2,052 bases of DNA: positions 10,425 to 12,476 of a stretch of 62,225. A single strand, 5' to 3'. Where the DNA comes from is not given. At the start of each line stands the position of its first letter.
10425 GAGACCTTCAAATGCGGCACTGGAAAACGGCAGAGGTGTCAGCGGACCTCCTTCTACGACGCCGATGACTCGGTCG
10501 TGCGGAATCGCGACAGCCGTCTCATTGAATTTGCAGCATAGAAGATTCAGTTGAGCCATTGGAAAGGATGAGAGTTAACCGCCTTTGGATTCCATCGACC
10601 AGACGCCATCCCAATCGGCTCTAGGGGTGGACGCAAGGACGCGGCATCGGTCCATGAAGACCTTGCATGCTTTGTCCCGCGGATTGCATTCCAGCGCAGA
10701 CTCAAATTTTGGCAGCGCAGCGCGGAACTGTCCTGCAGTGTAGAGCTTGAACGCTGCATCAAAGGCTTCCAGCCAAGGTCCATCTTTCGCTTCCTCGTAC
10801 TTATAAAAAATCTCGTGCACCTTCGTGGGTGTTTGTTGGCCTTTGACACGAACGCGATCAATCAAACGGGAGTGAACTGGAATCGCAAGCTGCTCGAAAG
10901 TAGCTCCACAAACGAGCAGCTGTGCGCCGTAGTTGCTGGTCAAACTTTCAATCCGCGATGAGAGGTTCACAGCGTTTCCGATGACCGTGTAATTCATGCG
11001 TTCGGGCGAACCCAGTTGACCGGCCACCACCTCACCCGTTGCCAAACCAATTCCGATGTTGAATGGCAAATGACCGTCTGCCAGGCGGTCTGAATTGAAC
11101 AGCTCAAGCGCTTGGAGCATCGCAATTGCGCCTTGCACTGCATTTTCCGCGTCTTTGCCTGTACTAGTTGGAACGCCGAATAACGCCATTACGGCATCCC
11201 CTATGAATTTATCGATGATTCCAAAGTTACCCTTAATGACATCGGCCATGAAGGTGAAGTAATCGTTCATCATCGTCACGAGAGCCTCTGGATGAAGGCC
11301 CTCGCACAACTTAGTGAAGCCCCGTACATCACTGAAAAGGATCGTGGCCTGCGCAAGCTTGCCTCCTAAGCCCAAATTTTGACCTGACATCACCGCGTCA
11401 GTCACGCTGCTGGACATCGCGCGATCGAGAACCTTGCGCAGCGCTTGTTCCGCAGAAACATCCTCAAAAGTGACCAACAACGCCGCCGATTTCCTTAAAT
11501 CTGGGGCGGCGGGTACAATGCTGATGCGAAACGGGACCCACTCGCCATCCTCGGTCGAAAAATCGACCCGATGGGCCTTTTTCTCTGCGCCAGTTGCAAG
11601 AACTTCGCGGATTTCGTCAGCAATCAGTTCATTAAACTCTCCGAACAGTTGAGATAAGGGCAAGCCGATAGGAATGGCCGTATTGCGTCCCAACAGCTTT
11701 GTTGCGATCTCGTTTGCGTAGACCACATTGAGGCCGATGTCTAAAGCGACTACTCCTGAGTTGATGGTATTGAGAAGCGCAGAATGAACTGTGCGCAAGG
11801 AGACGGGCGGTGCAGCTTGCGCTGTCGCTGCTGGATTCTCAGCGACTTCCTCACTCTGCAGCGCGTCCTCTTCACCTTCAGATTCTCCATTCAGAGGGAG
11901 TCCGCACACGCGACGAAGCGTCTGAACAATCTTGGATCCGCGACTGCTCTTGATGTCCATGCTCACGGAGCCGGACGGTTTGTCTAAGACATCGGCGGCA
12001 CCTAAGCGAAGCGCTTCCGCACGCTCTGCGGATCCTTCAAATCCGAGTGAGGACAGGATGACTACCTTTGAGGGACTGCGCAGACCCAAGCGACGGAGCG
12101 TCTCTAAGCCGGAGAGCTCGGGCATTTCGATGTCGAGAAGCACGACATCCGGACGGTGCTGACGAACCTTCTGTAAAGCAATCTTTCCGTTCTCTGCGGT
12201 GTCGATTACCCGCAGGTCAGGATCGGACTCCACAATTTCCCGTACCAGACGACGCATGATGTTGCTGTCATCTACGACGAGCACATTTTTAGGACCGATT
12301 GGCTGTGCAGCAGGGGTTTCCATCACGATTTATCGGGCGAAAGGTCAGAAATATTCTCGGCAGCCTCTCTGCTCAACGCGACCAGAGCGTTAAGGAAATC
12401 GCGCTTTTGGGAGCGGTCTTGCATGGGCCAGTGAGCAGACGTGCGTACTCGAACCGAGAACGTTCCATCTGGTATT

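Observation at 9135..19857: Eight-gene Che-type operon whose only canonical response regulator is a nucleotide cyclase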

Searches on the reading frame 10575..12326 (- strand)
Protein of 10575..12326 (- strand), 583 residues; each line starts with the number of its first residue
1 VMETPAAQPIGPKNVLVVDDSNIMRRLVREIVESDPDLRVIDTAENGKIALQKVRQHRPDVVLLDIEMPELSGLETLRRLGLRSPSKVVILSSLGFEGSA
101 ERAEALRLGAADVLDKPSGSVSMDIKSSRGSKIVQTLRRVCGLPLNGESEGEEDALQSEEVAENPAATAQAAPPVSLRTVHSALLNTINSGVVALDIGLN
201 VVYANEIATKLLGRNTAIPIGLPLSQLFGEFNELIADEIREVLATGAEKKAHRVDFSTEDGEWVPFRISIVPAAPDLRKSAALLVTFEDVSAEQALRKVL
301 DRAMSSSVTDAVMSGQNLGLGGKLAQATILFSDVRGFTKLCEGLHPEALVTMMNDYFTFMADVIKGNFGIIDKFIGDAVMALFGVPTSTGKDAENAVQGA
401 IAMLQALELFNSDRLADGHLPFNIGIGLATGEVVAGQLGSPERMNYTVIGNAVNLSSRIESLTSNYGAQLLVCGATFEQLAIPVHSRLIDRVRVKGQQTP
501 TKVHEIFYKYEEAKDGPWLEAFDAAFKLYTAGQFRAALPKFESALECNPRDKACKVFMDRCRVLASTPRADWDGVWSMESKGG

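Call 3: search_protein_families(library=pfam, proteins=[window:10575-12326:-], max_evalue=0.01)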
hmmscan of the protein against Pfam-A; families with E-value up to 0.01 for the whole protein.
window:10575-12326:- (583 aa): 6 families
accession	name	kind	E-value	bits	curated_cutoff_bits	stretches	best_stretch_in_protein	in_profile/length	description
PF00211.25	Guanylate_cyc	-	7e-25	88.1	21.9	1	326-499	8-175/183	Adenylate and Guanylate cyclase catalytic domain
PF00072.30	Response_reg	-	1.5e-23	83.5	30.2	1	15-119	1-102/111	Response regulator receiver domain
PF13426.13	PAS_9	-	6.8e-08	33.2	27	1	199-291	11-102/103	PAS domain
PF08448.16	PAS_4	-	7.8e-08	33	23.1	1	186-293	2-108/110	PAS fold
PF00989.32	PAS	-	2.9e-07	30.9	22.6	1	183-272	5-95/113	PAS fold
PF13188.13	PAS_8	-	0.0036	17.6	21.8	0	182-240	4-59/65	PAS domain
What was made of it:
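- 10575..12323 (-): Output protein, 582 aa: a CheB/CheY6-type REC (D18, D19, D64, S91, K115), a PAS domain, a class III cyclase (D332, D376, K372, T446, N453, R457) and a C-terminal TPR-like hairpin ending in a WDGVW motif. Pfam Response_reg 1.5e-23, PAS_9 6.8e-8, Guanylate_cyc 7e-25 (call 3).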

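Call 18: find_homologous_proteins(query=window:10575-12326:-, max_evalue=1e-10)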
Query window:10575-12326:- (583 aa): 2949 proteins with E <= 1e-10 among 8000 candidates; the best 120 are listed.
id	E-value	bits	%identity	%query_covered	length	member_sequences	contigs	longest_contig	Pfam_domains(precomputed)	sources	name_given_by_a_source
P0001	0.0e+0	1282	100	100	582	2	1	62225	PF13426.14,PF08448.17,PF00211.26,PF00989.32,PF00072.31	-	-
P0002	1.3e-288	977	76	100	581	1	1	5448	PF13426.14,PF00211.26,PF00072.31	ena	-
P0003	6.6e-274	928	75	98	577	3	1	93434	PF13188.14,PF08448.17,PF00211.26,PF00989.32,PF00072.31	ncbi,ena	-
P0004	1.1e-264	898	74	98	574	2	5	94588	PF13188.14,PF08448.17,PF00211.26,PF00072.31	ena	-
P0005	3.1e-223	761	62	100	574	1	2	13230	PF00211.26,PF00072.31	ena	-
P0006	3.6e-223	761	62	100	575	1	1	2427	PF00211.26,PF00072.31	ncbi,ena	-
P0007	9.0e-223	759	61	98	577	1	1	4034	PF00211.26,PF00072.31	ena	-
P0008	2.4e-222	758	62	100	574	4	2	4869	PF00211.26,PF00072.31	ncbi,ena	-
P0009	3.2e-222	757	62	100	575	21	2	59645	PF00211.26,PF00072.31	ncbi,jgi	jgi:class 3 adenylate cyclase/DNA-binding NarL/FixJ family response regulator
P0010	8.7e-222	756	61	98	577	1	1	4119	PF00211.26,PF00072.31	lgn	-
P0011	1.7e-220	752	62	99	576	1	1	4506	PF00211.26,PF00072.31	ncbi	-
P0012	7.9e-220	750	61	99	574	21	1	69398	PF00211.26,PF00072.31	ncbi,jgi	jgi:class 3 adenylate cyclase/DNA-binding NarL/FixJ family response regulator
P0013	1.5e-219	749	61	98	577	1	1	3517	PF00211.26,PF00072.31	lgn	-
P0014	1.7e-219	748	61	100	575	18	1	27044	PF00211.26,PF00072.31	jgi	jgi:class 3 adenylate cyclase/response regulator of citrate/malate metabolism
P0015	2.2e-219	748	61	98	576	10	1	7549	PF00211.26,PF00072.31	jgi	jgi:class 3 adenylate cyclase/ActR/RegA family two-component response regulator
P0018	5.1e-216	737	61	100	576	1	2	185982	PF00211.26,PF00072.31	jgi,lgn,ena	jgi:class 3 adenylate cyclase/DNA-binding NarL/FixJ family response regulator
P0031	3.5e-182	625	54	98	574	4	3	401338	PF08448.17,PF00211.26,PF00072.31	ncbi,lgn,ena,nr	ncbi:MAG: adenylate [Rhodospirillaceae bacterium]|nr:MAG: adenylate [Rhodospirillaceae bacterium] TN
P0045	1.2e-164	567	49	97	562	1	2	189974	PF08448.17,PF00211.26,PF00072.31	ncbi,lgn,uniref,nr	ncbi:PAS domain-containing protein [Humitalea rosea]|uniref:PAS domain-containing protein n=1 Tax=Hu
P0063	3.5e-151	523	48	98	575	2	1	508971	PF08448.17,PF00211.26,PF00072.31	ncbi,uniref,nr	ncbi:response regulator [Pannonibacter tanglangensis]|uniref:Response regulator n=1 Tax=Pannonibacte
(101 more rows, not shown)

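Call 19: find_encoding_contigs(protein=P0003, flank=10000, max_places=2)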
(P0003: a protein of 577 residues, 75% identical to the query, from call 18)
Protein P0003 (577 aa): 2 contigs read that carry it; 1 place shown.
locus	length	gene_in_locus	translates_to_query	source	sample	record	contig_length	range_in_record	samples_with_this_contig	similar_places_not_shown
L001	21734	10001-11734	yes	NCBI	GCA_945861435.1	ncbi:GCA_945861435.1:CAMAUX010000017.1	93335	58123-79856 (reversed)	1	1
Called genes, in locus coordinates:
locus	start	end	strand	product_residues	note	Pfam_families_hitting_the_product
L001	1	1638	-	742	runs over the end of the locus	PF14307:Glyco_tran_WbsX (faint), PF16317:Glyco_hydro_99, PF00135:COesterase, PF07859:Abhydrolase_3, PF12697:Abhydrolase_6 (weak), PF20434:BD-FAE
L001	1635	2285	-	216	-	-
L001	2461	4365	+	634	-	PF02743:dCache_1 (faint), PF00672:HAMP, PF00015:MCPsignal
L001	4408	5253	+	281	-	PF01739:CheR, PF08242:Methyltransf_12 (faint), PF08241:Methyltransf_11 (faint), PF13649:Methyltransf_25 (faint)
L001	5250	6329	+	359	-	PF01339:CheB_methylest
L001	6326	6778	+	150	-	-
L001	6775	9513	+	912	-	PF01627:Hpt, PF02518:HATPase_c, PF01584:CheW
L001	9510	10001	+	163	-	PF01584:CheW (weak)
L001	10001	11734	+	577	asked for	PF00072:Response_reg, PF00989:PAS (faint), PF08448:PAS_4 (weak), PF13188:PAS_8 (weak), PF00211:Guanylate_cyc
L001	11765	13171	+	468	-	PF01584:CheW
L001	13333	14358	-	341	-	-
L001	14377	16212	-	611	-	PF04773:FecR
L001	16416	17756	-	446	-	PF13529:Peptidase_C39_2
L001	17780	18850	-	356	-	PF04371:PAD_porph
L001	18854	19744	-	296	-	PF00795:CN_hydrolase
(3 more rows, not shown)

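Call 20: find_encoding_contigs(protein=P0018, flank=10000, max_places=2)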
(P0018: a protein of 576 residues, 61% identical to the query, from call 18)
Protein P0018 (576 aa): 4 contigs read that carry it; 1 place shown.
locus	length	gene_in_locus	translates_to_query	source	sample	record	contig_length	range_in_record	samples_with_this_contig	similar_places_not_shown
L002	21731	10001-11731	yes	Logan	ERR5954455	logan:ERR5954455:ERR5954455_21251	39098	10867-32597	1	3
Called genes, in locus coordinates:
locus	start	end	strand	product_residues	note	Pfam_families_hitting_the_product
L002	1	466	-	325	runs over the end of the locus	PF01695:IstB_IS21 (faint), PF02562:PhoH, PF13245:AAA_19 (weak), PF13604:AAA_30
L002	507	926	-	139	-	-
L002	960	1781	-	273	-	-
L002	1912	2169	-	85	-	PF01329:Pterin_4a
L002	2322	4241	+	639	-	PF00672:HAMP, PF00015:MCPsignal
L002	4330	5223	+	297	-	PF01739:CheR, PF13847:Methyltransf_31 (faint), PF08241:Methyltransf_11 (faint), PF08242:Methyltransf_12 (weak), PF13649:Methyltransf_25 (faint)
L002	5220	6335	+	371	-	PF01339:CheB_methylest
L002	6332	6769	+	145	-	-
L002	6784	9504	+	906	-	PF01627:Hpt, PF02518:HATPase_c, PF01584:CheW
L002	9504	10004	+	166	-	-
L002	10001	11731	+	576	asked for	PF00072:Response_reg, PF00211:Guanylate_cyc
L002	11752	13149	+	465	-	PF01584:CheW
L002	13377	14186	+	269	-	PF01258:zf-dskA_traR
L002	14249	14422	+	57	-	PF00471:Ribosomal_L33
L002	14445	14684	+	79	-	PF01084:Ribosomal_S18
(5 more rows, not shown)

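Call 21: find_encoding_contigs(protein=P0045, flank=10000, max_places=2)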
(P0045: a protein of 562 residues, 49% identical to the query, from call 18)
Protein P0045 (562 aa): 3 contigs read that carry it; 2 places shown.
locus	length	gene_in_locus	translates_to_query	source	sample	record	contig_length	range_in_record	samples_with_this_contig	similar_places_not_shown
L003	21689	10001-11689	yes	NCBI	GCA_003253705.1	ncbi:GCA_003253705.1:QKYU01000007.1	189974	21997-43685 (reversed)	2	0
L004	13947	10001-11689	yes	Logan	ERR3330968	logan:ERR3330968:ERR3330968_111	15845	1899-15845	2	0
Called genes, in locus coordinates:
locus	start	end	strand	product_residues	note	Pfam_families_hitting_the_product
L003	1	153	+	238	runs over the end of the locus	PF01138:RNase_PH, PF03725:RNase_PH_C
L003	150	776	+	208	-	PF01725:Ham1p_like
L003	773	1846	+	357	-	PF00180:Iso_dh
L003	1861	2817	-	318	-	PF03401:TctC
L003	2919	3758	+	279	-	PF04909:Amidohydro_2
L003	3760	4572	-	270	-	PF23023:Anti-Pycsar_Apyc1 (weak), PF12706:Lactamase_B_2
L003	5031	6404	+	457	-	PF01584:CheW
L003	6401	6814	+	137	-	-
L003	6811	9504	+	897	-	PF01627:Hpt, PF02518:HATPase_c, PF01584:CheW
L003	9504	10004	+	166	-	-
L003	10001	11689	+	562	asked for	PF00072:Response_reg, PF08448:PAS_4, PF00211:Guanylate_cyc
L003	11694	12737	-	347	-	PF01339:CheB_methylest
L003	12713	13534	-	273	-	PF01739:CheR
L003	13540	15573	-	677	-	PF00672:HAMP, PF00015:MCPsignal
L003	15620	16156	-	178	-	PF00027:cNMP_binding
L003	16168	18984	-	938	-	PF00664:ABC_membrane, PF00005:ABC_tran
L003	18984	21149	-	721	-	PF03412:Peptidase_C39, PF00664:ABC_membrane, PF00005:ABC_tran, PF02463:SMC_N (faint)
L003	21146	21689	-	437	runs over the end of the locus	PF00364:Biotin_lipoyl (faint), PF25919:BSH_CusB (weak), PF25973:BSH_CzcB (faint), PF25984:BSH_YknX (faint)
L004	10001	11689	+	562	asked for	PF00072:Response_reg, PF08448:PAS_4, PF00211:Guanylate_cyc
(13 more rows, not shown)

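Call 25: find_related_loci(query=A1, collection=genome_contigs, flank=10000)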
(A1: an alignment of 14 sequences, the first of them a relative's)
Query A1 (582 aa) in genome_contigs; peptide patterns used: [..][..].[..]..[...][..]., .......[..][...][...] (x = any residue, [..] = any of these).
439 stretches matched a pattern; 267 encode a relative of the query (tblastn E <= 1e-3); the best 80 are kept; 79 distinct loci.
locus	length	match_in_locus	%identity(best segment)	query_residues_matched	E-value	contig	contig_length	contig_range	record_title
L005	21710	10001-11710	75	12-582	0e+0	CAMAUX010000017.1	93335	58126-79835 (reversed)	MAG: Chthoniobacter flavus isolate MaE-04nov19-34 genome assembly, contig: MaE-04nov19-C133, whole genome shotgun sequen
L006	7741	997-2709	62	3-582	0e+0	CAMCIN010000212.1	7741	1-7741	MAG: Akkermansia muciniphila isolate MoH-23oct19-222 genome assembly, contig: MoH-23oct19-C15594, whole genome shotgun s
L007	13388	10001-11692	61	12-582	0e+0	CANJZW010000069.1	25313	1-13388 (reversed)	MAG: Chthoniobacteraceae bacterium isolate RH-26jul17-185 genome assembly, contig: RH-26jul17-C4846, whole genome shotgu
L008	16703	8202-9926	62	1-582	0e+0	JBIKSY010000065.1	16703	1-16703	MAG: Chthoniobacteraceae bacterium isolate ME2015-07-07_3300042695_group6_bin114 Rohwer_bin2547_scaffold_1674_c1, whole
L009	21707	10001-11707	61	7-582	0e+0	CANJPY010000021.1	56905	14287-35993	MAG: Chthoniobacteraceae bacterium isolate RH-23may17-410 genome assembly, contig: RH-23may17-C3868, whole genome shotgu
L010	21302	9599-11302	60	7-582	0e+0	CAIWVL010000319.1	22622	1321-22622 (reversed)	MAG: uncultured Spartobacteria bacterium isolate F14_bin-0563 genome assembly, contig: bin-0563:319/380, whole genome sh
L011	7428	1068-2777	52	2-580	0e+0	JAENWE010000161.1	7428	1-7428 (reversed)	MAG: Vicinamibacteria bacterium isolate 3_4_m_bin2 c_000000939276, whole genome shotgun sequence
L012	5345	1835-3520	55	12-580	0e+0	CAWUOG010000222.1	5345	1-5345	MAG: uncultured Alphaproteobacteria bacterium isolate SRR1514963_binner123_34_1705335394 genome assembly, contig: ERZ118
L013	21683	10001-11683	50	12-580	5e-172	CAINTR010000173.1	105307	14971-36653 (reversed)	MAG: uncultured Magnetospirillum sp. isolate VK2_bin-0414 genome assembly, contig: bin-0414:173/223, whole genome shotgu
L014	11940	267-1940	50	12-580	2e-168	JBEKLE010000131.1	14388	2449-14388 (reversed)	MAG: Rhodopila sp. isolate SPRUCE 363 SPRUCE_363_131, whole genome shotgun sequence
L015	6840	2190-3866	48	9-576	4e-169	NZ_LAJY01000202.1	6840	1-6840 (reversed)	Elstera litoralis strain Dia-1 c202, whole genome shotgun sequence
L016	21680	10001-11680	50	12-580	3e-162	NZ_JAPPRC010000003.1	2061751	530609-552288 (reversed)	Pannonibacter sp. SL95 contig_72, whole genome shotgun sequence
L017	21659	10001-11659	49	12-576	4e-162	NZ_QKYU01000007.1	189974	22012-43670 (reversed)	Humitalea rosea strain DSM 24525 Ga0183458_107, whole genome shotgun sequence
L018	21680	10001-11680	49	12-580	3e-161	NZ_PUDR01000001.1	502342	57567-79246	Pannonibacter carbonis strain Q4.6 Scaffold1, whole genome shotgun sequence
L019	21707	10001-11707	48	2-579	3e-161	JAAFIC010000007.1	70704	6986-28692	MAG: Alphaproteobacteria bacterium isolate bin54.metabat.ball.029 WN_Alphaproteobacteria_3_scaffold_7, whole genome shot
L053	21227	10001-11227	37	174-578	3e-78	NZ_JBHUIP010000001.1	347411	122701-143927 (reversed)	Lacibacterium aquatile strain KCTC 32017 platanus_K_21_77_1, whole genome shotgun sequence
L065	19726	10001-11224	70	11-579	1e-52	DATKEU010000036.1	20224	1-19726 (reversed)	MAG TPA_asm: Polyangia bacterium isolate SMAG_U14507 k141_1284990, whole genome shotgun sequence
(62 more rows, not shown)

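Call 43: search_protein_families(library=pfam, proteins=[L053:8945-11239:+, L065:9518-11236:+, L053:5546-8542:+, L053:8539-9027:+, L053:4025-5113:+, L003:15620-16156:-, L003:11694-12737:-, L016:9962-11680:+], max_evalue=0.01)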
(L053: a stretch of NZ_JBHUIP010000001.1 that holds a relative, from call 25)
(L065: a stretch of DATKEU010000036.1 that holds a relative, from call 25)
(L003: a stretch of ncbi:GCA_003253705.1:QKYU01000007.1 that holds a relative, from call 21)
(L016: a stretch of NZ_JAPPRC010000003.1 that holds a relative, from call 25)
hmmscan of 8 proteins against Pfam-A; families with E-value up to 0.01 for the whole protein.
L053:8945-11239:+ (764 aa): 10 families
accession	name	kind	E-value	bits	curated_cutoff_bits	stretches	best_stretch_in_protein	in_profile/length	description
PF00211.25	Guanylate_cyc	-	2.9e-24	86.1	21.9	1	504-676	7-173/183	Adenylate and Guanylate cyclase catalytic domain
PF01590.32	GAF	-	1.8e-19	71.1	22.4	1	206-342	2-132/133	GAF domain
PF13185.12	GAF_2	-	1.3e-14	55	28.6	1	206-342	4-134/136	GAF domain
PF08448.16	PAS_4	-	2.8e-10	40.8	23.1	1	363-473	1-109/110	PAS fold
PF13426.13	PAS_9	-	5.3e-09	36.7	27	1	368-470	2-102/103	PAS domain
PF13492.12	GAF_3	-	1.5e-08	35.6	27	1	207-345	3-129/129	GAF domain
PF00989.32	PAS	-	2.6e-08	34.3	22.6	1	360-469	4-113/113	PAS fold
PF13596.12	PAS_10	-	6.9e-05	23.9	22.1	1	361-469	3-105/106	PAS domain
PF13188.13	PAS_8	-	0.0021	18.3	21.8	1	360-418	4-59/65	PAS domain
PF00990.26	GGDEF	-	0.0048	17.1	23.8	0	501-606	28-130/161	Diguanylate cyclase, GGDEF domain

L065:9518-11236:+ (572 aa): 6 families
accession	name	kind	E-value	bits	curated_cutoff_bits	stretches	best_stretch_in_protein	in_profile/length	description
PF00072.30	Response_reg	-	2e-23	83.1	30.2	1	165-268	1-101/111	Response regulator receiver domain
PF00211.25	Guanylate_cyc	-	9.7e-08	32.3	21.9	1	311-451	8-138/183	Adenylate and Guanylate cyclase catalytic domain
PF07719.23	TPR_2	-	5.7e-05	23.4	27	1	507-540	1-34/34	Tetratricopeptide repeat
PF00515.34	TPR_1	-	0.0015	18.7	27.8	1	509-539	3-33/34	Tetratricopeptide repeat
PF13432.12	TPR_16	-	0.0023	18.8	32.7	1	511-557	1-47/65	Tetratricopeptide repeat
PF14559.12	TPR_19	-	0.0073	17.1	25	1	517-552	1-36/68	Tetratricopeptide repeat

L053:5546-8542:+ (998 aa): 4 families
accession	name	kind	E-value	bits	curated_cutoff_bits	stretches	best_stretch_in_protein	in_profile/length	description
PF02518.31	HATPase_c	-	4.7e-18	66.1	26.4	1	705-844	4-110/111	Histidine kinase-, DNA gyrase B-, and HSP90-like ATPase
PF01584.24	CheW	-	1.5e-17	63.9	23.5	1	851-978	3-136/138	CheW-like domain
PF01627.28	Hpt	-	1e-14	55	24.6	1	7-97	2-82/84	Hpt domain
PF12501.13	DUF3708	-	0.0049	16.9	24.1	0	541-654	58-163/166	Phosphate ATP-binding cassette transporter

L053:8539-9027:+ (162 aa): 1 family
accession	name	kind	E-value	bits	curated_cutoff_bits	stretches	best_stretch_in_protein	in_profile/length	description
PF01584.24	CheW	-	5.9e-05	23.2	23.5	1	34-139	32-136/138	CheW-like domain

L053:4025-5113:+ (362 aa): 2 families
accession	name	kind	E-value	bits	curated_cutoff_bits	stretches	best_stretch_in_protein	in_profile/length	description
PF01339.22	CheB_methylest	-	2.5e-50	171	24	1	171-346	1-174/174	CheB methylesterase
PF00072.30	Response_reg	-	4.5e-25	88.4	30.2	1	4-109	1-102/111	Response regulator receiver domain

L003:15620-16156:- (178 aa): 1 family
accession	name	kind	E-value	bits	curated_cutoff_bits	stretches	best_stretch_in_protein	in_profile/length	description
PF00027.35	cNMP_binding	-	6.5e-18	64.9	27.5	1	27-109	3-89/89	Cyclic nucleotide-binding domain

L003:11694-12737:- (347 aa): 1 family
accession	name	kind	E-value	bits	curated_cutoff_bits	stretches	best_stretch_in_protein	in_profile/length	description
PF01339.22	CheB_methylest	-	5.3e-37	127.6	24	1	162-337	1-174/174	CheB methylesterase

L016:9962-11680:+ (573 aa): 6 families
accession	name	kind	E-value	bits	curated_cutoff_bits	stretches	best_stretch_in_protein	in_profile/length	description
PF00072.30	Response_reg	-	7.4e-23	81.3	30.2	1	16-122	1-103/111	Response regulator receiver domain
PF00211.25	Guanylate_cyc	-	6.7e-22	78.4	21.9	1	316-488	9-175/183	Adenylate and Guanylate cyclase catalytic domain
PF12860.13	PAS_7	-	0.0016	19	27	1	178-284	1-112/115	PAS fold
PF13188.13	PAS_8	-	0.0025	18.1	21.8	1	177-228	6-55/65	PAS domain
PF08448.16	PAS_4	-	0.0031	18.2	23.1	1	179-281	2-107/110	PAS fold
PF07719.23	TPR_2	-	0.0089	16.5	27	0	512-540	6-34/34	Tetratricopeptide repeat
